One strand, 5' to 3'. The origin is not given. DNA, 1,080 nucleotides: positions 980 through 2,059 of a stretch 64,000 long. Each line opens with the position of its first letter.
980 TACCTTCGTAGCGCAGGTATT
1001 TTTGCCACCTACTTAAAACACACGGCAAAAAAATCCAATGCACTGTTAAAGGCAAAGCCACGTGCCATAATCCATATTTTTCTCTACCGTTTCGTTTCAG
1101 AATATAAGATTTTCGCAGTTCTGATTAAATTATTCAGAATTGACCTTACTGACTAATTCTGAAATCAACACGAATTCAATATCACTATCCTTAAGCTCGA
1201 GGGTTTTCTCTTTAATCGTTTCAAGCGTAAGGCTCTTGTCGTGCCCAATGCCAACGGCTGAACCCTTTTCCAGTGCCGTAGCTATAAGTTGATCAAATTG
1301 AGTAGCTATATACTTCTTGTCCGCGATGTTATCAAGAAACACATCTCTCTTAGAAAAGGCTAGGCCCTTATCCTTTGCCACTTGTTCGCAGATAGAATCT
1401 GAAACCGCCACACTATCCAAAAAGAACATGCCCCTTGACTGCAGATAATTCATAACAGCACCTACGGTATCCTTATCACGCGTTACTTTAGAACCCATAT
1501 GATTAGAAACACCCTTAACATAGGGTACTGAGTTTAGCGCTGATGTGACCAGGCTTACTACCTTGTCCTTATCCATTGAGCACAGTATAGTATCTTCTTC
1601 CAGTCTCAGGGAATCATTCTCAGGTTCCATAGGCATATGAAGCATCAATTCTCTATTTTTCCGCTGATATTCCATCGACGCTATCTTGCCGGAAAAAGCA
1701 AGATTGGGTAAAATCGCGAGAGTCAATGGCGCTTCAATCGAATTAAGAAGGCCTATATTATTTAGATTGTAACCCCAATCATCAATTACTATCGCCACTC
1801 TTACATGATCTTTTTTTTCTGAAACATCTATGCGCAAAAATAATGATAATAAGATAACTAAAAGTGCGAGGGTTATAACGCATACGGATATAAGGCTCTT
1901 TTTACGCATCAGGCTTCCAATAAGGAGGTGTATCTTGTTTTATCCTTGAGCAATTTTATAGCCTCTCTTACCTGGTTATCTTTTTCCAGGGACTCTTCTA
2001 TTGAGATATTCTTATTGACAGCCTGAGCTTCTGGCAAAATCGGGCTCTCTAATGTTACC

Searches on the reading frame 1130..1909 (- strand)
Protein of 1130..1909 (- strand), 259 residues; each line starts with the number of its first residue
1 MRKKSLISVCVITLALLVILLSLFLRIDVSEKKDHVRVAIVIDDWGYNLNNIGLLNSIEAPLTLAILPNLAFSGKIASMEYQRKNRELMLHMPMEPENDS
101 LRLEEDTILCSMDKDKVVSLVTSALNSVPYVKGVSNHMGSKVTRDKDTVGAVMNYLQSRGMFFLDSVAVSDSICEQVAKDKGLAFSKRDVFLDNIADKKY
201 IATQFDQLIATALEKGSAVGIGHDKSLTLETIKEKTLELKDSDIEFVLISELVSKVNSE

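Call 42: find_encoding_contigs(protein=window:1130-1909:-, flank=10000, max_places=6)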
Protein window:1130-1909:- (259 aa): 4 contigs read that carry it; 4 places shown.
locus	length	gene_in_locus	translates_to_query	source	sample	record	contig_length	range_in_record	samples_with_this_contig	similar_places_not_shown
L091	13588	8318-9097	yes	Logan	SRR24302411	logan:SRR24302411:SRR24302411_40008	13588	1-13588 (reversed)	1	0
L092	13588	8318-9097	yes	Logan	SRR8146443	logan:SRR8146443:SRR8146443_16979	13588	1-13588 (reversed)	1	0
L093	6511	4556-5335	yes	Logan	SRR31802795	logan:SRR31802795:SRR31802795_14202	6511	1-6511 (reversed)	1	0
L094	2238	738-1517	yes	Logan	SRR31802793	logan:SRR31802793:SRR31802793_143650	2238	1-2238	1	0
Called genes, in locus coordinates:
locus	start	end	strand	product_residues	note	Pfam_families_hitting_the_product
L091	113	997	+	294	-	PF13623:SurA_N_2 (weak), PF13624:SurA_N_3 (weak), PF13145:Rotamase_2, PF13616:Rotamase_3, PF00639:Rotamase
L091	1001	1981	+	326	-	PF13623:SurA_N_2, PF13624:SurA_N_3, PF09312:SurA_N, PF13145:Rotamase_2, PF13616:Rotamase_3, PF00639:Rotamase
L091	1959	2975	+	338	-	PF04166:PdxA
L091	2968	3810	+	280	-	PF00398:RrnaAD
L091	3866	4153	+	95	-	PF02686:GatC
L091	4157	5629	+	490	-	PF01425:Amidase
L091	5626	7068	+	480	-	PF02934:GatB_N, PF02637:GatB_Yqey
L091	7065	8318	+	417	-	PF00595:PDZ, PF13180:PDZ_2, PF17820:PDZ_6, PF03572:Peptidase_S41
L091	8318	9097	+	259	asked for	PF04748:Polysacc_deac_2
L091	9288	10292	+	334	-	PF00814:TsaD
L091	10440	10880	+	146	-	PF02308:MgtC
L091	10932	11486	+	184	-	PF04519:Bactofilin, PF12728:HTH_17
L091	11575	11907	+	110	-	PF12728:HTH_17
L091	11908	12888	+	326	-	PF13180:PDZ_2 (faint), PF17820:PDZ_6 (weak), PF00595:PDZ (weak)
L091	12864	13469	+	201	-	PF00672:HAMP (weak)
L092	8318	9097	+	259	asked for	PF04748:Polysacc_deac_2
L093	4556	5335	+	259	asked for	PF04748:Polysacc_deac_2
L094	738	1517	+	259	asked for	PF04748:Polysacc_deac_2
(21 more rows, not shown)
